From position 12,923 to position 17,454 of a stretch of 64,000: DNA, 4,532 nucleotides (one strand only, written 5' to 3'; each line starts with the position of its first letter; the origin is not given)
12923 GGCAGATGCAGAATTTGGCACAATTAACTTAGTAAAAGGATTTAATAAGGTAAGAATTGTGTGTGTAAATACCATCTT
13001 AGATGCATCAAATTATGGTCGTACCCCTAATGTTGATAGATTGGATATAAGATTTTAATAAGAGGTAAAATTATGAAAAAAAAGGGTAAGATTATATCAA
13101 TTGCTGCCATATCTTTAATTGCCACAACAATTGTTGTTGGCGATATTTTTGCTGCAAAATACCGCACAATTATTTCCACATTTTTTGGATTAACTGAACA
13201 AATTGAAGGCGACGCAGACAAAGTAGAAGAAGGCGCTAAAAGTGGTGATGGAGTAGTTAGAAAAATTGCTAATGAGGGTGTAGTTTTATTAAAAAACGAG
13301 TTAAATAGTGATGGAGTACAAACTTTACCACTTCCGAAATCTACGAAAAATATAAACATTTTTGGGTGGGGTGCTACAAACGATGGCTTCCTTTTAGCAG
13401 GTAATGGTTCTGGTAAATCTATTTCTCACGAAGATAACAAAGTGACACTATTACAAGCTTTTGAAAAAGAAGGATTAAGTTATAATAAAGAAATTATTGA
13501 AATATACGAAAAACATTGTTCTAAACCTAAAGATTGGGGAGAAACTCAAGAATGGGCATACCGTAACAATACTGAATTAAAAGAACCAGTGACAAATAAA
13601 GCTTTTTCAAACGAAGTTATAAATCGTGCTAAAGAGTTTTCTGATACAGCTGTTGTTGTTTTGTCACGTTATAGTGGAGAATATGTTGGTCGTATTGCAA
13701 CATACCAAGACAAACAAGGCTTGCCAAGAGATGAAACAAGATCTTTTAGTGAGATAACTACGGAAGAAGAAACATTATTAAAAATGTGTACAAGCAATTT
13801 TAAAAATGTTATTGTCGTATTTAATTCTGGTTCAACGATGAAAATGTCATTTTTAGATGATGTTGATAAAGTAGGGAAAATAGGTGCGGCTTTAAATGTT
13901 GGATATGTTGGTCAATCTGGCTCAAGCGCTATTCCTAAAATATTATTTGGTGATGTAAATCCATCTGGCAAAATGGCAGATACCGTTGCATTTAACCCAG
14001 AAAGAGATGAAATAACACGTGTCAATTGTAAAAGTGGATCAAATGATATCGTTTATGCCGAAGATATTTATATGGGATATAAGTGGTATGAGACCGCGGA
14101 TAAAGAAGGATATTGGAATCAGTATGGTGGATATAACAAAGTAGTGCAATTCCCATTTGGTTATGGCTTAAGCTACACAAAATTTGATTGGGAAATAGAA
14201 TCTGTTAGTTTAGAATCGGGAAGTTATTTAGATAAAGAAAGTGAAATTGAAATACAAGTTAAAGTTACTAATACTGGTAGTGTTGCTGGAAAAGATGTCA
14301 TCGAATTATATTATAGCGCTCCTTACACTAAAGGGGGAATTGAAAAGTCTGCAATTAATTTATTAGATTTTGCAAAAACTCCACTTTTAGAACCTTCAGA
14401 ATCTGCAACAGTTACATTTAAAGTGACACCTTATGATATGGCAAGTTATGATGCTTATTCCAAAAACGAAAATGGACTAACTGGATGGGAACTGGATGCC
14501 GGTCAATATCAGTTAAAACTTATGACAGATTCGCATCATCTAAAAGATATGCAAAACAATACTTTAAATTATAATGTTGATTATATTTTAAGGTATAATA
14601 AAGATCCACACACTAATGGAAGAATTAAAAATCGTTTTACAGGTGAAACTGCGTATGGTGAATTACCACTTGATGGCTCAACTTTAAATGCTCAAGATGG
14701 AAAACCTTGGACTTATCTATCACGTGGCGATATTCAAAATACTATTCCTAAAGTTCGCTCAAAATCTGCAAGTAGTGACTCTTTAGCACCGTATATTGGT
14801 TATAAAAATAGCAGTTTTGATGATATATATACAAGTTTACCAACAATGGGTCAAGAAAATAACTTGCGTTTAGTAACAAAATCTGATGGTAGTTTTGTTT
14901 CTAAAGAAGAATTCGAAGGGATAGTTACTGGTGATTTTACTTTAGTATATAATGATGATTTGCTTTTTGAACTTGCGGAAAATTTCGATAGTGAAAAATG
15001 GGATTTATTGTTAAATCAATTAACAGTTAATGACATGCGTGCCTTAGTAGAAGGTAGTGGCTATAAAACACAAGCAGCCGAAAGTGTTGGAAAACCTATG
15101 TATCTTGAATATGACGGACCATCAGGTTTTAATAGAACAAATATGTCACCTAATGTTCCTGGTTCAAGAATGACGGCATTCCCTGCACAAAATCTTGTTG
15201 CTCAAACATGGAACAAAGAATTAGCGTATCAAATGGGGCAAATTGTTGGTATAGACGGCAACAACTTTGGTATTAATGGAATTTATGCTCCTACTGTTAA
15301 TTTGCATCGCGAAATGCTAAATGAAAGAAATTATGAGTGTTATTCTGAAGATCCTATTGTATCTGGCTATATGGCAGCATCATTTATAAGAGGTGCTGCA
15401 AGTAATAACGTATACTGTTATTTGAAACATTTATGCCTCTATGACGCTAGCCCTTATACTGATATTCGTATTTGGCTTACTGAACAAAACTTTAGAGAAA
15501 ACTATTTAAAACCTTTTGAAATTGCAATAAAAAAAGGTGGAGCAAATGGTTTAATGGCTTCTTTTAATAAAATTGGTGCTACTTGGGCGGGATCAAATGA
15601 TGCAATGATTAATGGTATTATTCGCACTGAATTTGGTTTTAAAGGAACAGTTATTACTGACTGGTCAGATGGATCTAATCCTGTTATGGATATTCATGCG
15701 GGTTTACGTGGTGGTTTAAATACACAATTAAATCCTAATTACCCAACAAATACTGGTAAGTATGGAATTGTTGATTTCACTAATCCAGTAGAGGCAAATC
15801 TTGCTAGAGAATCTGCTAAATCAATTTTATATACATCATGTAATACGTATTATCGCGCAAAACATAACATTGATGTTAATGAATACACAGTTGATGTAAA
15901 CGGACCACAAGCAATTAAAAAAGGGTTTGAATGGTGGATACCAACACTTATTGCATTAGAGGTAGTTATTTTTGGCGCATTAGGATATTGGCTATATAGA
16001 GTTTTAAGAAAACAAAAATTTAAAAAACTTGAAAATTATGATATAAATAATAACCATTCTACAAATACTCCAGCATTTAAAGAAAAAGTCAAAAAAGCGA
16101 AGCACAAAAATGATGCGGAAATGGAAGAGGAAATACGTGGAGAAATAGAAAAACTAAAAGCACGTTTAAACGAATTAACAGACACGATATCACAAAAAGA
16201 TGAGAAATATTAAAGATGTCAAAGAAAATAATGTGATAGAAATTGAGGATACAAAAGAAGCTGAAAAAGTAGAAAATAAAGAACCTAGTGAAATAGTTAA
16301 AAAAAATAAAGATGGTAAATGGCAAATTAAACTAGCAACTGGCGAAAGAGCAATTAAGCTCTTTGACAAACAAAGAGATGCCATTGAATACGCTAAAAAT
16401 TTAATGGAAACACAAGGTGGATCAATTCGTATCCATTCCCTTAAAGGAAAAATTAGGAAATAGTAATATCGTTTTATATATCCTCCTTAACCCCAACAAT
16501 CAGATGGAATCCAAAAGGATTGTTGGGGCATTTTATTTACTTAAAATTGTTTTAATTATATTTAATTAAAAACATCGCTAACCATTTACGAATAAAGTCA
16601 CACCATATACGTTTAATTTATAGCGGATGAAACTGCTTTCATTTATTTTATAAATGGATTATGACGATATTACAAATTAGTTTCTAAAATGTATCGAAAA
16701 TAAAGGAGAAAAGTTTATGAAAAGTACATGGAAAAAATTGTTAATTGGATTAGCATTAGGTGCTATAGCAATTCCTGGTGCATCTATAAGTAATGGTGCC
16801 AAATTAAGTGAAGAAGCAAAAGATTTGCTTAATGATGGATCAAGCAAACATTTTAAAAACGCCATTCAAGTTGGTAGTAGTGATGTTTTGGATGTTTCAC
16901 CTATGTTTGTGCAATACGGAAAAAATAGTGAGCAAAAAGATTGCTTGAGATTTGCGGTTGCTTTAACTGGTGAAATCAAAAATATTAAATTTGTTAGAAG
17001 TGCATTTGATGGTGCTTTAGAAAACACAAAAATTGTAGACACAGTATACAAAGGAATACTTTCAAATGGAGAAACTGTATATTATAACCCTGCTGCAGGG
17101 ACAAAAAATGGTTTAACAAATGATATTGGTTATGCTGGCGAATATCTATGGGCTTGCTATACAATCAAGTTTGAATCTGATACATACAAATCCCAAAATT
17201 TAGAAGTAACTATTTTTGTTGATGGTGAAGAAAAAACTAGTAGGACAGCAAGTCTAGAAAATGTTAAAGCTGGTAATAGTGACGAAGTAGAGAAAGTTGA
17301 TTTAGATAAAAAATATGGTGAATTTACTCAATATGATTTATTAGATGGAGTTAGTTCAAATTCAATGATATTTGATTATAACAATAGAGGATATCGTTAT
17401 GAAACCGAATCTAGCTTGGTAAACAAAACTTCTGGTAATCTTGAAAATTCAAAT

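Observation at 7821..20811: Family of tandem YYYEAE (CBM6/35-like) repeat lipoproteins showing modular shuffling or gene conversion between loci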

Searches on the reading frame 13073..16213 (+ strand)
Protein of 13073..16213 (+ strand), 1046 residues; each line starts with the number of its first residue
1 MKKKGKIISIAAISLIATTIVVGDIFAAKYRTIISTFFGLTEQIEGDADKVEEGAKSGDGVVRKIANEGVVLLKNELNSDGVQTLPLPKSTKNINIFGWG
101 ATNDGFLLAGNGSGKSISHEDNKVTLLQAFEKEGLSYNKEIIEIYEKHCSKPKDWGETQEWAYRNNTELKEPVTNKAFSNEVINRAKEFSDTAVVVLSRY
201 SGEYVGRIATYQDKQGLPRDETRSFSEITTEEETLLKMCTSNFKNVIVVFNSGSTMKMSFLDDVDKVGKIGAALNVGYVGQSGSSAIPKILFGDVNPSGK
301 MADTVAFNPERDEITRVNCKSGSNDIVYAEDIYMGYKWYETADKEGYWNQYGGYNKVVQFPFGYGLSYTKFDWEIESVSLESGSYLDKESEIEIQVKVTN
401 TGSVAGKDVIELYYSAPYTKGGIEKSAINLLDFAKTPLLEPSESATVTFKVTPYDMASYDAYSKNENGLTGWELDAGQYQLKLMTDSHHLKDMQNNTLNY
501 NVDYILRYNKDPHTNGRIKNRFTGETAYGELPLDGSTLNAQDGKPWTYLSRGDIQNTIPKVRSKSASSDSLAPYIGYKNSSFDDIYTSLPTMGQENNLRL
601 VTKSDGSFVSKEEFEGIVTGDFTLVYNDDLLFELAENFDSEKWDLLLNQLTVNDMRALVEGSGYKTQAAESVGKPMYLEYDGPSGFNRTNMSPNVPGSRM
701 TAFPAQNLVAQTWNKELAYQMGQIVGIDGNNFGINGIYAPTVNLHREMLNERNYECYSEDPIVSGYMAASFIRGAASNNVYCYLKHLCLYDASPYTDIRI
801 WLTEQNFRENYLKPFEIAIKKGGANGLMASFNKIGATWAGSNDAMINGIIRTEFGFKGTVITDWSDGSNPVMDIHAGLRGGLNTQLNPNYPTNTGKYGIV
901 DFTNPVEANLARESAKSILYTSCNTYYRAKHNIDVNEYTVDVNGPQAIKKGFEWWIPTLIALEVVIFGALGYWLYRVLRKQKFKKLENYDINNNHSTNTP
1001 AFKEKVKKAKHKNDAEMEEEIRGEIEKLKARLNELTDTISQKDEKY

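Call 35: find_related_loci(query=A3, collection=genome_contigs, flank=10000)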
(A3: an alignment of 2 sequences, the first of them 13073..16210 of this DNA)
Query A3 (1046 aa) in genome_contigs; peptide patterns used: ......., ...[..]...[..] (x = any residue, [..] = any of these).
598 stretches matched a pattern (row limit reached: there are more); 6 encode a relative of the query (tblastn E <= 1e-3); 6 distinct loci.
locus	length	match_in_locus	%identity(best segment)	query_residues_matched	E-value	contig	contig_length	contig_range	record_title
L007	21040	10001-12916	42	1-987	0e+0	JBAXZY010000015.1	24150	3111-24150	MAG: Bacilli bacterium isolate SO_2016_CLC_T1_55 scaffold01153_PH3_Jul14_2016, whole genome shotgun sequence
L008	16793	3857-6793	37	1-978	9e-177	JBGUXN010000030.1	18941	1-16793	MAG: Bacilli bacterium isolate ruminal_MAG_52 ruminal_MAG_52_contig_0030, whole genome shotgun sequence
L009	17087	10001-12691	32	7-931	1e-119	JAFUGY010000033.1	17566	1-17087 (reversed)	MAG: Oscillospiraceae bacterium isolate RGIG4485 Roe_deer_Omasum.Co__c222425, whole genome shotgun sequence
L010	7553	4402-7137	29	54-925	3e-84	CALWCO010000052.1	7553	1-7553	MAG: uncultured Clostridia bacterium isolate BRZ_CS__bin61 genome assembly, contig: BRZ_CS__NODE_11380_length_7553_cov_6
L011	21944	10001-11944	32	223-883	2e-35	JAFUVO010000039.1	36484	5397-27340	MAG: Oscillospiraceae bacterium isolate RGIG4865 Roe_deer_Rumen-1__c13481, whole genome shotgun sequence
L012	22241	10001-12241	25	223-865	4e-13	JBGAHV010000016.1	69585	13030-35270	MAG: Ferruginibacter sp. isolate MAG_MBR_H125.10 MBRH125-10_opera_contig_1461, whole genome shotgun sequence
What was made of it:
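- Tried and rejected: The second genome scan used the GH3b alignment and gave only distant 'Bacilli bacterium' and Oscillospiraceae MAGs (call 35).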

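Call 38: search_protein_families(library=pfam, proteins=[window:13073-16213:+], max_evalue=0.001)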
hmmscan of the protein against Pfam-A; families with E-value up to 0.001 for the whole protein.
window:13073-16213:+ (1046 aa): 3 families
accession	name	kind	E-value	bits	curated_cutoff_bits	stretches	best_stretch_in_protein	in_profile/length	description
PF01915.27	Glyco_hydro_3_C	-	5.1e-28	98.9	31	1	70-336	1-200/200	Glycosyl hydrolase family 3 C-terminal domain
PF00933.27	Glyco_hydro_3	-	2.9e-27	96.4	27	1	698-884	81-278/316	Glycosyl hydrolase family 3 N terminal domain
PF14310.12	Fn3-like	-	9.8e-10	38.9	25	1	409-486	2-70/71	Fibronectin type III-like domain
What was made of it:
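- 13073..16213 (+): GH3b. Permuted, membrane-anchored GH3 that starts 15 nt after gene B ends. Call 38.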

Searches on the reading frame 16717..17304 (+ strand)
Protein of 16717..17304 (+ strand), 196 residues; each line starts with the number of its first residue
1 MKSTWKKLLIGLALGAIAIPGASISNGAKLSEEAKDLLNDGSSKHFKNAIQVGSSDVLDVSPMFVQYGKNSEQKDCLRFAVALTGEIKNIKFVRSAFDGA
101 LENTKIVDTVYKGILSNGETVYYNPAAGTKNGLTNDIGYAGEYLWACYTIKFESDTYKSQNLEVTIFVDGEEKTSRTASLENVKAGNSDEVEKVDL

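Call 38: search_protein_families(library=pfam, proteins=[window:16717-17300:+], max_evalue=0.001)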
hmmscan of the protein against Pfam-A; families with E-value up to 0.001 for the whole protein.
window:16717-17300:+ (194 aa): 0 families

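Call 69: predict_structure(alignment_id=A5)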
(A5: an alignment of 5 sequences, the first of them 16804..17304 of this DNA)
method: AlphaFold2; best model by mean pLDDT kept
length: 167 residues; sequences in the alignment: 5
mean_pLDDT: 86.3   pTM: 0.86
mean pLDDT of the five models: 86.3, 84.8, 83.6, 82.8, 82.5
residues with pLDDT >= 90: 80; 70-90: 71; 50-70: 15; < 50: 1
segments of 3 or more residues with pLDDT < 50: none
pLDDT, mean of each block of 10 residues (from residue 1): 76 75 89 90 87 94 92 93 85 89 89 93 88 95 95 75 52
secondary structure, 60 per line:
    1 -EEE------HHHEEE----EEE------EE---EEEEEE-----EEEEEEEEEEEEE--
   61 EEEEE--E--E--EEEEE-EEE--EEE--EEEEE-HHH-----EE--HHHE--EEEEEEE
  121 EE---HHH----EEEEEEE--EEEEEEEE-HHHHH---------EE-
elements in order: E2-4 E14-16 E21-23 E35-40 E46-58 E61-65 E74-78 E80-82 E85-87 E90-94 E114-122 E133-139 E142-149 H151-155

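Call 71: fold_search(model_id=the predicted structure, library=pdb)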
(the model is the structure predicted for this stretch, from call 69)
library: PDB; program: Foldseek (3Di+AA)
matches with E <= 10: 1921; with E <= 0.001: 0
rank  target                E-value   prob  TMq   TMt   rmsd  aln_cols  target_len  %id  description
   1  5m7q_A                6.0e-03  0.95  0.32  0.38   8.7       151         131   10  Engineering the Thermostability of Nanobodies - NbD2 (released 2016-11-09)
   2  8en5_F                6.0e-03  0.75  0.24  0.30  13.8       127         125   14  Structure of GII.4 norovirus in complex with Nanobody 56 (released 2023-03-15)
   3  8zer_H                2.1e-02  0.51  0.25  0.32  12.4       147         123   11  Crystal structure of the complex of Wuhan SARS-CoV-2 RBD (319-541) with P2C5 nanobody (released 2024-09-04)
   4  4w81                  2.1e-02  0.47  0.26  0.30  12.8       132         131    9  Periplasmically Produced Monomeric Single Domain Antibody (sdAb) C22A/C99V variant against Staphylococcal enterotoxin B  (released 2014-11-05)
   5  8rcq_B                2.5e-02  0.75  0.27  0.35  11.5       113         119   15  Structural flexibility of Nucleoprotein of the Toscana virus in the presence of a nanobody. (released 2024-01-31)
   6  7ldj_G                2.7e-02  0.51  0.24  0.29   9.7       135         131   14  SARS-CoV-2 receptor binding domain in complex with WNb-2 (released 2021-05-05)
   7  5whk_A                2.8e-02  0.96  0.35  0.24   7.4       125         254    9  Crystal structure of Fab fragment of antibody DX-2507 bound to FcRn-B2M (released 2017-09-06)
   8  1ds6_B                3.1e-02  0.80  0.35  0.33   6.6       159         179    7  CRYSTAL STRUCTURE OF A RAC-RHOGDI COMPLEX (released 2000-07-12)
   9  5e8o_D                3.3e-02  0.91  0.32  0.21   9.0       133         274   14  The structure of the TEIPP associated altered peptide ligand Trh4-p2ABU in complex with H-2D(b) (released 2016-02-03)
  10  8en5_E                3.3e-02  0.54  0.25  0.32  13.6       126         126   14  Structure of GII.4 norovirus in complex with Nanobody 56 (released 2023-03-15)
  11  7su0_C                3.7e-02  0.63  0.28  0.37  11.0       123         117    8  Crystal structure of an acidic pH-selective Ipilimumab variant Ipi.105 in complex with CTLA-4 (released 2022-03-02)
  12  7dv4_A                3.7e-02  0.57  0.26  0.35  10.9       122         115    8  Crystal structure of anti-CTLA-4 VH domain in complex with human CTLA-4 (released 2022-01-12)
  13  6mt4_A                4.3e-02  0.63  0.27  0.18   9.2       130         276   12  Crystal Structure of HLA-B*37:01 in complex with NP338-L7S influenza peptide (released 2019-02-13)
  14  5wb1                  4.3e-02  0.60  0.30  0.15  11.2       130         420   12  Ligand-free US28 with stabilizing intracellular nanobody (released 2018-06-13)
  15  4kkn_A                4.3e-02  0.38  0.26  0.33  10.9       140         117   11  Crystal structure of bovine CTLA-4, PSI-NYSGRC-012704 (released 2013-06-12)
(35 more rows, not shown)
